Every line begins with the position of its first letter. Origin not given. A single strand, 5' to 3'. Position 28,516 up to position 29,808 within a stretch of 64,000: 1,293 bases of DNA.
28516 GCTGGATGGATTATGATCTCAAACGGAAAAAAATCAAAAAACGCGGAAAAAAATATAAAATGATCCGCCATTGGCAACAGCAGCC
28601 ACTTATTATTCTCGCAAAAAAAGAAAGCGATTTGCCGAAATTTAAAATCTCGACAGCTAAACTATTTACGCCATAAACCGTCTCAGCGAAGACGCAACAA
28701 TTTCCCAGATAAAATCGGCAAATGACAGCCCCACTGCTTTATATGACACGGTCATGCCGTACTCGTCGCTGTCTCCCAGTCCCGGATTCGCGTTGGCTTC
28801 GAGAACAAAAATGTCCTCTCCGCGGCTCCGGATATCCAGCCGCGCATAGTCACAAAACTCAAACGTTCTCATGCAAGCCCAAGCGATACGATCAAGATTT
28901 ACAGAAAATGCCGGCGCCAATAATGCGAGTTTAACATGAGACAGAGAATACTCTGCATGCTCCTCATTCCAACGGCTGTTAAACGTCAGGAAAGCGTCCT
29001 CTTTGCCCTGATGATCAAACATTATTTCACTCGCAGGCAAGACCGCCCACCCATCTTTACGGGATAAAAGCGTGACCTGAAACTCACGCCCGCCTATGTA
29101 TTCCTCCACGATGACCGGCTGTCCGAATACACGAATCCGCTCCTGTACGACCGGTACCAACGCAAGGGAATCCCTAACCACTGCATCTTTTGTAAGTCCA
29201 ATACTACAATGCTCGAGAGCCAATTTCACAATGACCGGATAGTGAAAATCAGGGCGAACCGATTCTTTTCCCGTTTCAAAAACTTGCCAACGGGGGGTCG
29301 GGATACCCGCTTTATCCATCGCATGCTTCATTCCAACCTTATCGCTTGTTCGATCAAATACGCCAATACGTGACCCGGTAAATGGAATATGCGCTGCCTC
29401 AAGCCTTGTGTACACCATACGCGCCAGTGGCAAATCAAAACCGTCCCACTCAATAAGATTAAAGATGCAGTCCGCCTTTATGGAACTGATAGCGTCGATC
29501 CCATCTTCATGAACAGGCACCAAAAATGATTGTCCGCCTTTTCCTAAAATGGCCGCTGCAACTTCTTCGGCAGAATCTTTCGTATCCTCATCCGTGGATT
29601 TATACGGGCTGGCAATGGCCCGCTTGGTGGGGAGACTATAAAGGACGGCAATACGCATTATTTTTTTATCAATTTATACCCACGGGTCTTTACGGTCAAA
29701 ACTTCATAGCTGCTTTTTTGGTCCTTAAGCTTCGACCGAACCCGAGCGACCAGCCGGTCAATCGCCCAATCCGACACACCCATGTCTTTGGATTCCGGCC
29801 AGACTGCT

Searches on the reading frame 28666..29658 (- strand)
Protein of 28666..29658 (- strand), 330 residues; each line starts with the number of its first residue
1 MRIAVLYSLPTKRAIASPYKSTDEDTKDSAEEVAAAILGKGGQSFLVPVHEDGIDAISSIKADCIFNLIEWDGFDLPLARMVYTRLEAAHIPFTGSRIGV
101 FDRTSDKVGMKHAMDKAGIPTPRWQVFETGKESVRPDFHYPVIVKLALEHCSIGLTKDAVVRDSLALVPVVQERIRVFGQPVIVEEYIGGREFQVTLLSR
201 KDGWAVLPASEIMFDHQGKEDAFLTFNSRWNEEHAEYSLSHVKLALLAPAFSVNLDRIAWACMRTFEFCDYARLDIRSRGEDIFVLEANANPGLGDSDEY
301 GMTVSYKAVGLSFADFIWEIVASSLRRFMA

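Call 97: search_protein_families(library=pfam, alignment_id=A9, max_evalue=0.00001)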
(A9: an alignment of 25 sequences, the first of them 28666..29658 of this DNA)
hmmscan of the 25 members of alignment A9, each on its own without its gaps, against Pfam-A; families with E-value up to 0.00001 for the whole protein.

A. member 1, window:28666-29658:- (330 aa): 1 family
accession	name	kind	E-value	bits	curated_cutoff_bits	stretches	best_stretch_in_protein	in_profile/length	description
PF07478.18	Dala_Dala_lig_C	-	4.7e-18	65.9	24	1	114-321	2-203/204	D-ala D-ala ligase C-terminus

B. families by the number of members that match (of 25 scanned): 29 families (the first 25 are shown)
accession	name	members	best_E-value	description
PF13180.12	PDZ_2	2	5.6e-15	PDZ domain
PF00595.29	PDZ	2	8.9e-11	PDZ domain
PF17820.7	PDZ_6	2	3.6e-10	PDZ domain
PF01702.25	TGT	1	2.4e-138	Queuine tRNA-ribosyltransferase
PF00883.26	Peptidase_M17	1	1.1e-120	Cytosol aminopeptidase family, catalytic domain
PF00999.27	Na_H_Exchanger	1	1.1e-54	Sodium/hydrogen exchanger, transmembrane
PF03572.23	Peptidase_S41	1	1.4e-50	Peptidase family S41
PF01709.26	Transcrip_reg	1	9.2e-46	TACO1/YebC second and third domain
PF00589.27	Phage_integrase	1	1.2e-43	Phage integrase family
PF00892.27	EamA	1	6.5e-40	EamA-like transporter family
PF01790.23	LGT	1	1.3e-35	Prolipoprotein diacylglyceryl transferase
PF13365.12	Trypsin_2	1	3e-33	Trypsin-like peptidase domain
PF20772.2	TACO1_YebC_N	1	2.2e-29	TACO1/YebC protein N-terminal domain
PF07690.21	MFS_1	1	1.1e-28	Major Facilitator Superfamily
PF00849.27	PseudoU_synth_2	1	3.2e-28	RNA pseudouridylate synthase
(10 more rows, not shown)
